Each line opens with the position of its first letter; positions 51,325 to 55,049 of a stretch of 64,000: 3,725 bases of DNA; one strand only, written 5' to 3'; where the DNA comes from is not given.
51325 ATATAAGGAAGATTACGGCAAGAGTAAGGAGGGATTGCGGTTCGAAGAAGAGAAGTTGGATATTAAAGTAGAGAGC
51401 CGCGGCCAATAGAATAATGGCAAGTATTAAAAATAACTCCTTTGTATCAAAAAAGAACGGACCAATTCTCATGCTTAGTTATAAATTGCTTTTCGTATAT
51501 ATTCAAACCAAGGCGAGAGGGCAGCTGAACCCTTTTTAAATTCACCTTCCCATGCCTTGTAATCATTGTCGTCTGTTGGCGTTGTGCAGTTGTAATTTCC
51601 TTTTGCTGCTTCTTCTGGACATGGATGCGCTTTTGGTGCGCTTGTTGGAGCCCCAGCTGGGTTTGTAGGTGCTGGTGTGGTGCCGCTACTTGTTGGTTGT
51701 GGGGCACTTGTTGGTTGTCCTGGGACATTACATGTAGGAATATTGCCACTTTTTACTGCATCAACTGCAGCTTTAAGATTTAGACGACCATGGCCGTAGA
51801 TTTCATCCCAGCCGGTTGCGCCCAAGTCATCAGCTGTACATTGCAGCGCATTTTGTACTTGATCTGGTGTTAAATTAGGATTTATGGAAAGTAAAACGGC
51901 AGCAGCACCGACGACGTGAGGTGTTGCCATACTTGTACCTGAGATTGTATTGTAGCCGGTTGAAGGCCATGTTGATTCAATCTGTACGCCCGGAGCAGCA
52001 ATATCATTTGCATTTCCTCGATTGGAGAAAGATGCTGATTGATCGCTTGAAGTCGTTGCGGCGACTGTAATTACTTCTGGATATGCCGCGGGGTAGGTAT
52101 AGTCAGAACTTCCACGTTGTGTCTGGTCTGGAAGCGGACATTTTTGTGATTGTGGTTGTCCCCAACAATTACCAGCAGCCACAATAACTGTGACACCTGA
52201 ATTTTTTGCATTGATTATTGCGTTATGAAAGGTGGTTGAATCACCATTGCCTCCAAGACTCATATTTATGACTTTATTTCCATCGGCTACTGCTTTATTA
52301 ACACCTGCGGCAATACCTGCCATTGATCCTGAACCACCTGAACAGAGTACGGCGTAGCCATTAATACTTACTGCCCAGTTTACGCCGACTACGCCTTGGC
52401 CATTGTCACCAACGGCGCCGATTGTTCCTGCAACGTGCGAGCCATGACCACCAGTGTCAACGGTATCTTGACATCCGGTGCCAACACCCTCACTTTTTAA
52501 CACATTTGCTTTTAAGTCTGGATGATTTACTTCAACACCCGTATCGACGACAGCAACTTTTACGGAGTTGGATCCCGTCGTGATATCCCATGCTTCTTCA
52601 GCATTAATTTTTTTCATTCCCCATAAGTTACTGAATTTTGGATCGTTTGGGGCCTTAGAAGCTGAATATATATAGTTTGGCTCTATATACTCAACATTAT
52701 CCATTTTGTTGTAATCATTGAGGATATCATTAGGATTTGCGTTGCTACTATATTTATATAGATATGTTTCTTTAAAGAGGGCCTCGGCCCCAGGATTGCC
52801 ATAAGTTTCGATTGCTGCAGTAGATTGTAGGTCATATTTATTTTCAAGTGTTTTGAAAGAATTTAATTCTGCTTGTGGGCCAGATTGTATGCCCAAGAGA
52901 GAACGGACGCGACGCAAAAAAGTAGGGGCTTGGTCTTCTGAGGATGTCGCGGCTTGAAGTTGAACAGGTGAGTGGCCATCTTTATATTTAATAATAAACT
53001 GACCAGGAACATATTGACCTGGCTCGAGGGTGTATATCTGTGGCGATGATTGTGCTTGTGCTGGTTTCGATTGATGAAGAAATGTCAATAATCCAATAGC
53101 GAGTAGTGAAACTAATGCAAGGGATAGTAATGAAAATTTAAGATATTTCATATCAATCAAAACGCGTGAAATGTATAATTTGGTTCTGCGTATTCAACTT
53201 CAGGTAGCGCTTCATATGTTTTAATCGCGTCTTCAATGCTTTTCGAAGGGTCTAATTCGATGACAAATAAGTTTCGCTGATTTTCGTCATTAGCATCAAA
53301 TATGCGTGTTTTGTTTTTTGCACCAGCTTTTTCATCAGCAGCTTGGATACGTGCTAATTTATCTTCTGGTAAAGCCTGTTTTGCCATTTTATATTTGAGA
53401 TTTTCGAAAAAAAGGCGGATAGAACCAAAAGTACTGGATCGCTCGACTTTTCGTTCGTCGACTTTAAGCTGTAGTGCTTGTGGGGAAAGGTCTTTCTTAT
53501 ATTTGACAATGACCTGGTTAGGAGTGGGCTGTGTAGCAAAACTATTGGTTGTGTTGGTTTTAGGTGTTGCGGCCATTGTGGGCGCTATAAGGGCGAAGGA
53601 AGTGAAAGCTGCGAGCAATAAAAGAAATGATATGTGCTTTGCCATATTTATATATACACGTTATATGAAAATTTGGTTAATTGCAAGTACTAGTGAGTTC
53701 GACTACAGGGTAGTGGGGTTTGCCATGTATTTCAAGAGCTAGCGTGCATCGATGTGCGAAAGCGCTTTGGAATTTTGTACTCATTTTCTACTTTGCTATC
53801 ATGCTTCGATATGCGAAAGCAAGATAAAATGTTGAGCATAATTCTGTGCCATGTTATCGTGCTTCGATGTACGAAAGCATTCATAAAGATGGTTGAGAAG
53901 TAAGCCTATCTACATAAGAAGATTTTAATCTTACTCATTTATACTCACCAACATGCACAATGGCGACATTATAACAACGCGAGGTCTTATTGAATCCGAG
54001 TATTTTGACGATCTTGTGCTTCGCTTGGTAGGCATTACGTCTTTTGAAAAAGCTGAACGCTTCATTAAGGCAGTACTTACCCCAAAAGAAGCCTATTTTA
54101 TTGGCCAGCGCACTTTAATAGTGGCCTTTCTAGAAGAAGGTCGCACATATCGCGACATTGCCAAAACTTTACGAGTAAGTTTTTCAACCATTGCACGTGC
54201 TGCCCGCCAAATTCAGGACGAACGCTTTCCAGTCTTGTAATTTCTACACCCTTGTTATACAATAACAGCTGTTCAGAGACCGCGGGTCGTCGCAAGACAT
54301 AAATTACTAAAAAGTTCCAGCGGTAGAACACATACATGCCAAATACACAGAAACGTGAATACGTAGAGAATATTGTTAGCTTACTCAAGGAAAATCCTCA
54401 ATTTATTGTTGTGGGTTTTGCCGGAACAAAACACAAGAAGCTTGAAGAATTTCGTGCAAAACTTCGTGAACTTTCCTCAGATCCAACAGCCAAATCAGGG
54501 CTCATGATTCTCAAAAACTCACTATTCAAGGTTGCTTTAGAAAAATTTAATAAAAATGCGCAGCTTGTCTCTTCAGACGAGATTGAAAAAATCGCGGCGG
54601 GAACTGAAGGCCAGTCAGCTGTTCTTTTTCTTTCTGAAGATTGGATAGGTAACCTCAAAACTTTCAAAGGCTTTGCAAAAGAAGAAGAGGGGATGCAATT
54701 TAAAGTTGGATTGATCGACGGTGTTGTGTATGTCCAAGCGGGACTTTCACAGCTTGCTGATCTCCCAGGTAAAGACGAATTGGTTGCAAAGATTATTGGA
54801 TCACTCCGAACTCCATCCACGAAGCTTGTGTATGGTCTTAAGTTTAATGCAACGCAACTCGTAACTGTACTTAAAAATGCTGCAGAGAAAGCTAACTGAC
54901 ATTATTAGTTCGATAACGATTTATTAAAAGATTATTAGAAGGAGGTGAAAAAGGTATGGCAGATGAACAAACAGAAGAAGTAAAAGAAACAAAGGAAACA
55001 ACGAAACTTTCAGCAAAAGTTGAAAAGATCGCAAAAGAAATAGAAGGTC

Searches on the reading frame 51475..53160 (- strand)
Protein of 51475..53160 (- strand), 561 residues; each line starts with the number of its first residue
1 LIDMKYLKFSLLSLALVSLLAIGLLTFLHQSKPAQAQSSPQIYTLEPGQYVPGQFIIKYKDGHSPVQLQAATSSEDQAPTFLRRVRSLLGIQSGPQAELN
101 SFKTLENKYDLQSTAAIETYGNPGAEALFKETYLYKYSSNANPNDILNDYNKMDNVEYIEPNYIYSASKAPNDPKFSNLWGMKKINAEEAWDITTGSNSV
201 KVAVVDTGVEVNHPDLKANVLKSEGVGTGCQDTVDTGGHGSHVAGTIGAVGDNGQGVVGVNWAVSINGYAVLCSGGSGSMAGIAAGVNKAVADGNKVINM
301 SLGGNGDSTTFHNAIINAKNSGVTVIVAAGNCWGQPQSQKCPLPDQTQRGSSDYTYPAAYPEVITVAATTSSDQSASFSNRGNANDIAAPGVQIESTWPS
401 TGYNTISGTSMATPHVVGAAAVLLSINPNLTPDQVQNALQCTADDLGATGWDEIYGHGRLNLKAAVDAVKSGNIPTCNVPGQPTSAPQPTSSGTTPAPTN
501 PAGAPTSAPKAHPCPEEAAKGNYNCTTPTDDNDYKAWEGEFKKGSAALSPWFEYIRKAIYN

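Call 7: search_protein_families(library=pfam, proteins=[window:51475-53160:-], max_evalue=0.01)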
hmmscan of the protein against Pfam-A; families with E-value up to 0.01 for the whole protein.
window:51475-53160:- (561 aa): 2 families
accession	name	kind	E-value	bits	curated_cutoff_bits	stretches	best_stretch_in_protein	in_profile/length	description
PF00082.27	Peptidase_S8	-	3e-58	197.9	21.8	1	198-458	2-288/288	Subtilase family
PF22148.1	Fervidolysin_NPro-like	-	5.5e-06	27.1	21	0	44-72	9-35/81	Fervidolysin N-terminal prodomain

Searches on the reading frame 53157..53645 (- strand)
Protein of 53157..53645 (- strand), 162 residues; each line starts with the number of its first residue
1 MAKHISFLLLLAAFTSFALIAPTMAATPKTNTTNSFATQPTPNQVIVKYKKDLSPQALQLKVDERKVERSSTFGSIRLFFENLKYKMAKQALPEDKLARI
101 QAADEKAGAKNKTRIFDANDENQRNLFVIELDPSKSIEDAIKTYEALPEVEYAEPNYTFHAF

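Call 79: search_protein_families(library=pfam, proteins=[window:53157-53645:-], max_evalue=0.001)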
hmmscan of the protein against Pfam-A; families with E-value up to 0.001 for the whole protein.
window:53157-53645:- (162 aa): 1 family
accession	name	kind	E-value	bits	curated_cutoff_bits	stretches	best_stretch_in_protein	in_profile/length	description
PF22148.1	Fervidolysin_NPro-like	-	3.1e-11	44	21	1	122-156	47-81/81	Fervidolysin N-terminal prodomain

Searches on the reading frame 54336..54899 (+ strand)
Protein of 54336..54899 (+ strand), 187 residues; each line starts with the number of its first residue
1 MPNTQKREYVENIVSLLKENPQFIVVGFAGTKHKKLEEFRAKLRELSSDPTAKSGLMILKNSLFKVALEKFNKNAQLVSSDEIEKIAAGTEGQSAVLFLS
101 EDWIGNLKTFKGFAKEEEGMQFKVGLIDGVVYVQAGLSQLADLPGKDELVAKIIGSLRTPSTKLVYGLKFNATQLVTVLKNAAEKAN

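Call 79: search_protein_families(library=pfam, proteins=[window:54336-54899:+], max_evalue=0.001)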
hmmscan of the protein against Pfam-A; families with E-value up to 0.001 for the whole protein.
window:54336-54899:+ (187 aa): 1 family
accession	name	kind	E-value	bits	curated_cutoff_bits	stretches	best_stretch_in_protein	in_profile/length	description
PF00466.25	Ribosomal_L10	-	3.1e-14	53.3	22.8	1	2-115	2-100/100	Ribosomal protein L10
